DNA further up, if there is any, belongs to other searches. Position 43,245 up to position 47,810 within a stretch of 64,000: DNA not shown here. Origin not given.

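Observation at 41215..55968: Seven-gene 14.7-kb operon: giant CBM-bearing binding protein, two full permease pairs, an NHL-TPR-YIP1 membrane protein and a 1421-aa DUF5696-like coiled-coil protein, with no ATPase, regulator or recognisable glycosidase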

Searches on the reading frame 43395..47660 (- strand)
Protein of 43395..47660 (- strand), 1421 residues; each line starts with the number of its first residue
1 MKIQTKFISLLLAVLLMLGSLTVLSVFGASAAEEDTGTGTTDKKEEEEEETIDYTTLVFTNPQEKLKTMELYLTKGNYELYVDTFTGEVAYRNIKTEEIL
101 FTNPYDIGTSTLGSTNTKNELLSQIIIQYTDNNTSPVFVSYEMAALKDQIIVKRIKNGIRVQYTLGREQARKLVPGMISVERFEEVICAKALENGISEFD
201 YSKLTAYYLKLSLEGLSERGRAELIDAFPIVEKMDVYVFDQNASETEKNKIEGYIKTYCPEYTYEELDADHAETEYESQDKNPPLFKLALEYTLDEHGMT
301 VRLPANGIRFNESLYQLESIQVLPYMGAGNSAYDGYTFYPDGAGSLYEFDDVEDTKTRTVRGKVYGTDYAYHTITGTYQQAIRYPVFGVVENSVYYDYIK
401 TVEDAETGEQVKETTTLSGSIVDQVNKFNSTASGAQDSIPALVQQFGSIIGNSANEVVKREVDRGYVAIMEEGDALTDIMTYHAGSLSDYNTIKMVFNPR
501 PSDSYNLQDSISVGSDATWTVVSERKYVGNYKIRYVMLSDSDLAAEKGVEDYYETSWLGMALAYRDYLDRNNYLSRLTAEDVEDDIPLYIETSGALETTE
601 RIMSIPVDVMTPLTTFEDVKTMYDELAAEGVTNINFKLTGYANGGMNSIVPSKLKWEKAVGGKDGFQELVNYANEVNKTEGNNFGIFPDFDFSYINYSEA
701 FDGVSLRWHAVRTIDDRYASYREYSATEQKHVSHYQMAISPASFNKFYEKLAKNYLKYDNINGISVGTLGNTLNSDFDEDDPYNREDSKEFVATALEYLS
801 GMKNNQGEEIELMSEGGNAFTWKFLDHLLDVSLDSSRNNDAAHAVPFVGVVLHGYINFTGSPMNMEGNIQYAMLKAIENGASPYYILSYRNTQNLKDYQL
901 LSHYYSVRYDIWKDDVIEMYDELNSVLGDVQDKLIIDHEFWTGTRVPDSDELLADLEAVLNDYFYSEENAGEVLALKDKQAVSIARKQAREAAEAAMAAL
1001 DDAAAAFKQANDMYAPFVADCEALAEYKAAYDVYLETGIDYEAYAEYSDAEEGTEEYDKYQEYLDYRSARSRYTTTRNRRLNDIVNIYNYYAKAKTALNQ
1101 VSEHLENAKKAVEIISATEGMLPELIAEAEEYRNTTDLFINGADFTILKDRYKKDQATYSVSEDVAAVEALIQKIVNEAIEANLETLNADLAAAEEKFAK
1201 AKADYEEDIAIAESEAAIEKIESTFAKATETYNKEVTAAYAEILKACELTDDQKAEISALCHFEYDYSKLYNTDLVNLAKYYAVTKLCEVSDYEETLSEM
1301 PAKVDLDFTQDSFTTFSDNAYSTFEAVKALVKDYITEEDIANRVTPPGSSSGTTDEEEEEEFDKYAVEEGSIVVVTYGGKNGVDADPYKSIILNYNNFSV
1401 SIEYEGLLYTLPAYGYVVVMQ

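Call 4: search_protein_families(library=pfam, proteins=[window:43395-47660:-], max_evalue=0.01)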
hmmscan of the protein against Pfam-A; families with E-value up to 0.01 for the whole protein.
window:43395-47660:- (1421 aa): 1 family
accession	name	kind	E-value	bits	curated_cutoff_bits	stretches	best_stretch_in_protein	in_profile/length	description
PF18952.6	DUF5696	-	1.3e-129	433.9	25.6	2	463-939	133-574/612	Family of unknown function (DUF5696)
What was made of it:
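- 43395..47660 (-): DUF5696 protein (1421 aa). Order of parts: signal peptide, N-terminal beta domain, GH129/GH101-like (beta/alpha)8 barrel, ~380-aa helical insertion, conserved C-terminal beta domain. PF18952 1e-129 (call 4).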

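Call 5: search_protein_families(library=ncbifam, proteins=[window:43395-47660:-], max_evalue=0.01)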
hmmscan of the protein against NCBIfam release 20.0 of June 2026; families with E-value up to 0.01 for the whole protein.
window:43395-47660:- (1421 aa): 0 families

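Call 7: search_solved_structures(query=window:43395-47660:-, max_evalue=1)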
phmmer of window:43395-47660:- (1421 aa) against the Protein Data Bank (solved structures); distinct sequences matched with E-value up to 1: 0.

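Call 12: find_homologous_proteins(query=window:43395-47660:-, max_evalue=0.00001)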
Query window:43395-47660:- (1421 aa): 1708 proteins with E <= 0.00001 among 8000 candidates; the best 120 are listed.
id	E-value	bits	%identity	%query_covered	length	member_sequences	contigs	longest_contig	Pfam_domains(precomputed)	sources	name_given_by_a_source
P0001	0.0e+0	3152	100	100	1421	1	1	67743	PF18952.7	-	-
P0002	0.0e+0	3115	99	100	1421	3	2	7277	PF18952.7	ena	-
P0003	0.0e+0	3115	99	100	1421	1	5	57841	PF18952.7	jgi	-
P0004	0.0e+0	3064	97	100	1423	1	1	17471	PF18952.7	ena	-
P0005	0.0e+0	3061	97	100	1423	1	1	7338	PF18952.7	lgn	-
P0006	0.0e+0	3052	96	100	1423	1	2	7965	PF18952.7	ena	-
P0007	0.0e+0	3033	97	99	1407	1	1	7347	PF18952.7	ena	-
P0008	0.0e+0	3028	97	99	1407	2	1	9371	PF18952.7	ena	-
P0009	0.0e+0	3024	96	99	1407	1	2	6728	PF18952.7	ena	-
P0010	0.0e+0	3017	95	100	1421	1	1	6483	PF18952.7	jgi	-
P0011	0.0e+0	2915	91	100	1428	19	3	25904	PF18952.7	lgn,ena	-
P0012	0.0e+0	2583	82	100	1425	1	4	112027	PF18952.7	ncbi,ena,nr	ncbi:MAG: hypothetical protein IJW70_02025 [Clostridia bacterium]|nr:hypothetical protein [Clostridi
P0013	0.0e+0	2526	80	100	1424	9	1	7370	PF18952.7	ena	-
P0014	0.0e+0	2505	79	100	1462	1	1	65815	PF18952.7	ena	-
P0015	0.0e+0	2453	77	100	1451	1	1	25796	PF18952.7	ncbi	-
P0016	0.0e+0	2438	76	99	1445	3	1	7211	PF18952.7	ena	-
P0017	0.0e+0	2419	77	100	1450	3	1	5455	PF18952.7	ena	-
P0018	0.0e+0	2409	76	100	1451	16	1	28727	PF18952.7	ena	-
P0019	0.0e+0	2406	76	100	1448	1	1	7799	PF18952.7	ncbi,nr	ncbi:MAG: hypothetical protein J6S28_10620 [Clostridia bacterium]|nr:hypothetical protein [Clostridi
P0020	0.0e+0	2404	76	100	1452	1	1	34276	PF18952.7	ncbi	-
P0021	0.0e+0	2396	77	100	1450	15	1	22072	PF18952.7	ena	-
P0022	0.0e+0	2380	76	99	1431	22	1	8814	PF18952.7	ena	-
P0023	0.0e+0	2378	75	100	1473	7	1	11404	PF18952.7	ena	-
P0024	0.0e+0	2378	73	99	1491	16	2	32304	PF18952.7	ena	-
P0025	0.0e+0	2377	76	99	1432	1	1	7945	PF18952.7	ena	-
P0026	0.0e+0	2377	76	99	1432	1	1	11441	PF18952.7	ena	-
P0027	0.0e+0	2374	76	99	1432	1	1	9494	PF18952.7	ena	-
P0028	0.0e+0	2372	76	99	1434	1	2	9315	PF18952.7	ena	-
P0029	0.0e+0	2326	74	100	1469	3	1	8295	PF18952.7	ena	-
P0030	0.0e+0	2268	71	100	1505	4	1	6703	PF18952.7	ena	-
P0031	0.0e+0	2266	69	100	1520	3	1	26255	PF18952.7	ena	-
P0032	0.0e+0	2211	69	100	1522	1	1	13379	PF18952.7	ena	-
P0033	0.0e+0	2207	69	100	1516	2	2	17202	PF18952.7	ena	-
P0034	0.0e+0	2183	73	94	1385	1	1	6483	PF18952.7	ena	-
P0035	0.0e+0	2181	74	84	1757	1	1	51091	PF18952.7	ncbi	-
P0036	0.0e+0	2170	68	99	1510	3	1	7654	PF18952.7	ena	-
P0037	0.0e+0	2153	70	86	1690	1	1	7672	PF18952.7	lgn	-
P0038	0.0e+0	1325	56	75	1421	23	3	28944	PF18952.7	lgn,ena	-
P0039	0.0e+0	1324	56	76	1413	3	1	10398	PF18952.7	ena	-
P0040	0.0e+0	1242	56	71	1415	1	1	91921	PF18952.7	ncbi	-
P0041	0.0e+0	1230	51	81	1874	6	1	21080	PF18952.7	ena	-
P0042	0.0e+0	1224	56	69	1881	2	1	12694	PF18952.7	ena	-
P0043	0.0e+0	1223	50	81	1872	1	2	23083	PF18952.7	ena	-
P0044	0.0e+0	1215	52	80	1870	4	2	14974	PF18952.7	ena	-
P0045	0.0e+0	1207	53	75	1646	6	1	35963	PF18952.7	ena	-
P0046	0.0e+0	1207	52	78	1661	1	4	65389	PF18952.7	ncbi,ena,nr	ncbi:MAG: hypothetical protein IJY39_02600 [Clostridia bacterium]|nr:hypothetical protein [Clostridi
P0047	0.0e+0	1204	51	79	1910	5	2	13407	PF18952.7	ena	-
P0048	0.0e+0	1204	51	79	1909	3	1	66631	PF18952.7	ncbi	-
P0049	0.0e+0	1201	48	92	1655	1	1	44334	PF18952.7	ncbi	-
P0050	0.0e+0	1199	53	77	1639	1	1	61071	PF18952.7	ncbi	-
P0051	0.0e+0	1198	50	80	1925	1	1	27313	PF18952.7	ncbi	-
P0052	0.0e+0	1198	51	79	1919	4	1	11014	PF18952.7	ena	-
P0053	0.0e+0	1198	51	76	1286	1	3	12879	PF18952.7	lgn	-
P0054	0.0e+0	1196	55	70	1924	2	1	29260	PF18952.7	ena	-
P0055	0.0e+0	1196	53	77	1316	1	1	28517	PF18952.7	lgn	-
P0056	0.0e+0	1196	52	80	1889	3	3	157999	PF18952.7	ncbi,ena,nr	ncbi:MAG: hypothetical protein IJX74_03510 [Clostridia bacterium]|nr:hypothetical protein [Clostridi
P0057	0.0e+0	1196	51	79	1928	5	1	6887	PF18952.7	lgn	-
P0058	0.0e+0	1195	54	73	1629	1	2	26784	PF18952.7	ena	-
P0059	0.0e+0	1194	49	79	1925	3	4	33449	PF18952.7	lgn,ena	-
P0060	0.0e+0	1193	51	81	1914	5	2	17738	PF18952.7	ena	-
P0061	0.0e+0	1192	51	79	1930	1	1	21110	PF18952.7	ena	-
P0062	0.0e+0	1192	50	82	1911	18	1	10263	PF18952.7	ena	-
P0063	0.0e+0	1191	49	79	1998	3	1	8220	PF18952.7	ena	-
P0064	0.0e+0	1191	50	81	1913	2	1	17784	PF18952.7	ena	-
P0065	0.0e+0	1191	48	80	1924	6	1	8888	PF18952.7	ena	-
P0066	0.0e+0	1190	51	79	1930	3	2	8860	PF18952.7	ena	-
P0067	0.0e+0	1190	55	69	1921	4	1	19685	PF18952.7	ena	-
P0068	0.0e+0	1189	55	70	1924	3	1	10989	PF18952.7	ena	-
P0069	0.0e+0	1187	49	80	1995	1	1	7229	PF18952.7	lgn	-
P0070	0.0e+0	1187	50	81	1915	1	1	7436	PF18952.7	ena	-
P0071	0.0e+0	1187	50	81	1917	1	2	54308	PF18952.7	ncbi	-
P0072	0.0e+0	1185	49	79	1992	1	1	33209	PF18952.7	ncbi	-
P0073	0.0e+0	1185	52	73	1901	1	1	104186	PF18952.7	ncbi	-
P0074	0.0e+0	1185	51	81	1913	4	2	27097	PF18952.7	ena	-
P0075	0.0e+0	1184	50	81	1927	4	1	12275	PF18952.7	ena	-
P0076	0.0e+0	1183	51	81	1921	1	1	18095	PF18952.7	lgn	-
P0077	0.0e+0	1183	52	74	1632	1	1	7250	PF18952.7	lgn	-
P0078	0.0e+0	1182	49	81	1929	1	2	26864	PF18952.7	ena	-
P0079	0.0e+0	1182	52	77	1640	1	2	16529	PF18952.7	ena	-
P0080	0.0e+0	1180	55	70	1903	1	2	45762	PF18952.7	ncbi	-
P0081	0.0e+0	1180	49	79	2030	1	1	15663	PF18952.7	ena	-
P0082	0.0e+0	1180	50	81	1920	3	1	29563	PF18952.7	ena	-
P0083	0.0e+0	1180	48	80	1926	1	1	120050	PF18952.7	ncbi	-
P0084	0.0e+0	1178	49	80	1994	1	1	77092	PF18952.7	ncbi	-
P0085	0.0e+0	1178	48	79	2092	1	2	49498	PF18952.7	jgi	-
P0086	0.0e+0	1176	55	69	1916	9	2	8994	PF18952.7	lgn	-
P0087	0.0e+0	1176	49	81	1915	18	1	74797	PF18952.7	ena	-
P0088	0.0e+0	1175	50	80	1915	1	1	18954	PF18952.7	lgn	-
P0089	0.0e+0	1174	49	81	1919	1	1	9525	PF18952.7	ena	-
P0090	0.0e+0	1174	51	79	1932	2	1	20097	PF18952.7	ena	-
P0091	0.0e+0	1173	50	81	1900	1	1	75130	PF18952.7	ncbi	-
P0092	0.0e+0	1173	54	70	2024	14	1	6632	PF18952.7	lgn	-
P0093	0.0e+0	1170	56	67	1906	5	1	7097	PF18952.7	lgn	-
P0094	0.0e+0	1168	52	74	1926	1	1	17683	PF18952.7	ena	-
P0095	0.0e+0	1168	50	79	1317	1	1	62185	PF18952.7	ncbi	-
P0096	0.0e+0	1167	50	80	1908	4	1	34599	PF18952.7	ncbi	-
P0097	0.0e+0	1166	51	80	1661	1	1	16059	PF18952.7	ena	-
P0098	0.0e+0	1166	49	81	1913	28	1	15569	PF18952.7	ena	-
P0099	0.0e+0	1166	51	73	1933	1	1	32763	PF18952.7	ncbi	-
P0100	0.0e+0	1166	51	75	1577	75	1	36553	PF18952.7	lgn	-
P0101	0.0e+0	1165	50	79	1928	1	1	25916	PF18952.7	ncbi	-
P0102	0.0e+0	1165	49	81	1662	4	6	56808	PF18952.7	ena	-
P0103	0.0e+0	1165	49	80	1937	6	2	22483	PF18952.7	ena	-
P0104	0.0e+0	1164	53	74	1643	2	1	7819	PF18952.7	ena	-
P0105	0.0e+0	1163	53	70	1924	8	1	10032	PF18952.7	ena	-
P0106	0.0e+0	1162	49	80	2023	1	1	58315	PF18952.7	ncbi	-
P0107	0.0e+0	1162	55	70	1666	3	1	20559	PF18952.7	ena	-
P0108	0.0e+0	1162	49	81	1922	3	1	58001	PF18952.7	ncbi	-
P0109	0.0e+0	1161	52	71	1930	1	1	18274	PF18952.7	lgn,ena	-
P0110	0.0e+0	1160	49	81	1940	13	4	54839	PF18952.7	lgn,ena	-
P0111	0.0e+0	1160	52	71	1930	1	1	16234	PF18952.7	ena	-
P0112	0.0e+0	1160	52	69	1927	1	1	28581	PF18952.7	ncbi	-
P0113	0.0e+0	1160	48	81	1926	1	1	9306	PF18952.7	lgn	-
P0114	0.0e+0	1159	52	71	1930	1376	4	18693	PF18952.7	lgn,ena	-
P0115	0.0e+0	1159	52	71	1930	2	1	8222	PF18952.7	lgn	-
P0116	0.0e+0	1159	54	70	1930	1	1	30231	PF18952.7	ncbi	-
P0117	0.0e+0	1158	52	71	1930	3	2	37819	PF18952.7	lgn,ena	-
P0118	0.0e+0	1158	53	70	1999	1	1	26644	PF18952.7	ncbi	-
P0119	0.0e+0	1158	52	71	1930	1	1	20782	PF18952.7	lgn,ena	-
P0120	0.0e+0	1158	52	71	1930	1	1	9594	PF18952.7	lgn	-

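Call 13: find_encoding_contigs(protein=P0040, flank=10000, max_places=2)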
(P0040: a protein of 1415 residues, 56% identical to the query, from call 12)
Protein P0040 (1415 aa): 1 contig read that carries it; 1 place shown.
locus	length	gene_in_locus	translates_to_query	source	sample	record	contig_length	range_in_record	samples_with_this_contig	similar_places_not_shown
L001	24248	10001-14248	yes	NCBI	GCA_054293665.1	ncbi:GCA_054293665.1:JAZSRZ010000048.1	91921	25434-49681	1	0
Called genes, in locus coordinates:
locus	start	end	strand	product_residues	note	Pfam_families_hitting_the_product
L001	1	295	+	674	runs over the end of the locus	-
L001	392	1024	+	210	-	PF00702:Hydrolase, PF12710:HAD (weak), PF13419:HAD_2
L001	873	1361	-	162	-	-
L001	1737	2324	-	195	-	-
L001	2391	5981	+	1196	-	PF13416:SBP_bac_8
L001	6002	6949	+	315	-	PF00528:BPD_transp_1 (weak)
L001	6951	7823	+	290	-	PF00528:BPD_transp_1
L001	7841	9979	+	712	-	PF01436:NHL (faint), PF08450:SGL (faint), PF13432:TPR_16 (weak), PF04893:Yip1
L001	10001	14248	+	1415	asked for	PF18952:DUF5696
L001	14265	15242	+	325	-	PF00528:BPD_transp_1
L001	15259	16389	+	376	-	PF00528:BPD_transp_1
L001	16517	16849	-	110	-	-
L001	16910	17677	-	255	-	PF01479:S4 (weak), PF00849:PseudoU_synth_2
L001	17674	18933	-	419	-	PF00768:Peptidase_S11, PF13354:Beta-lactamase2 (weak), PF07943:PBP5_C (weak)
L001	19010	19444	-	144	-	PF09579:Spore_YtfJ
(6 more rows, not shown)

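Call 14: find_encoding_contigs(protein=P0056, flank=10000, max_places=2)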
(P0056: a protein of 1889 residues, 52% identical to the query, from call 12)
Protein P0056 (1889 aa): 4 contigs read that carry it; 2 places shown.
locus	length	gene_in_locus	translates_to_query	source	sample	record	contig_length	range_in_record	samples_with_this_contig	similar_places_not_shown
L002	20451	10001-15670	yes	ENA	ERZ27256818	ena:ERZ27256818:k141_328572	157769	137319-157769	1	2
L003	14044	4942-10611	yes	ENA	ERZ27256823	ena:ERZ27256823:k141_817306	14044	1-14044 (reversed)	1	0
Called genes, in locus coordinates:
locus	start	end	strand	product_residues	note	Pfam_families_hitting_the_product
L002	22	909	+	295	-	PF00950:ABC-3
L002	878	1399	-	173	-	-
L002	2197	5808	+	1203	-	PF13416:SBP_bac_8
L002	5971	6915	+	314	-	-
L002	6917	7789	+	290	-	PF00528:BPD_transp_1 (weak)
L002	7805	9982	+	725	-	PF01436:NHL (faint), PF13432:TPR_16 (weak), PF04893:Yip1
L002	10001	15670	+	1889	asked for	PF18952:DUF5696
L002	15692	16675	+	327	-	PF00528:BPD_transp_1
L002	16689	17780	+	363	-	PF00528:BPD_transp_1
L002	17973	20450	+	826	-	?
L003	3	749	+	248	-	?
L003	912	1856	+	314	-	-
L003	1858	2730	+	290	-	PF00528:BPD_transp_1 (weak)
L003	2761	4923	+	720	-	PF01436:NHL (faint), PF13432:TPR_16 (weak), PF04893:Yip1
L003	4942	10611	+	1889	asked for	PF18952:DUF5696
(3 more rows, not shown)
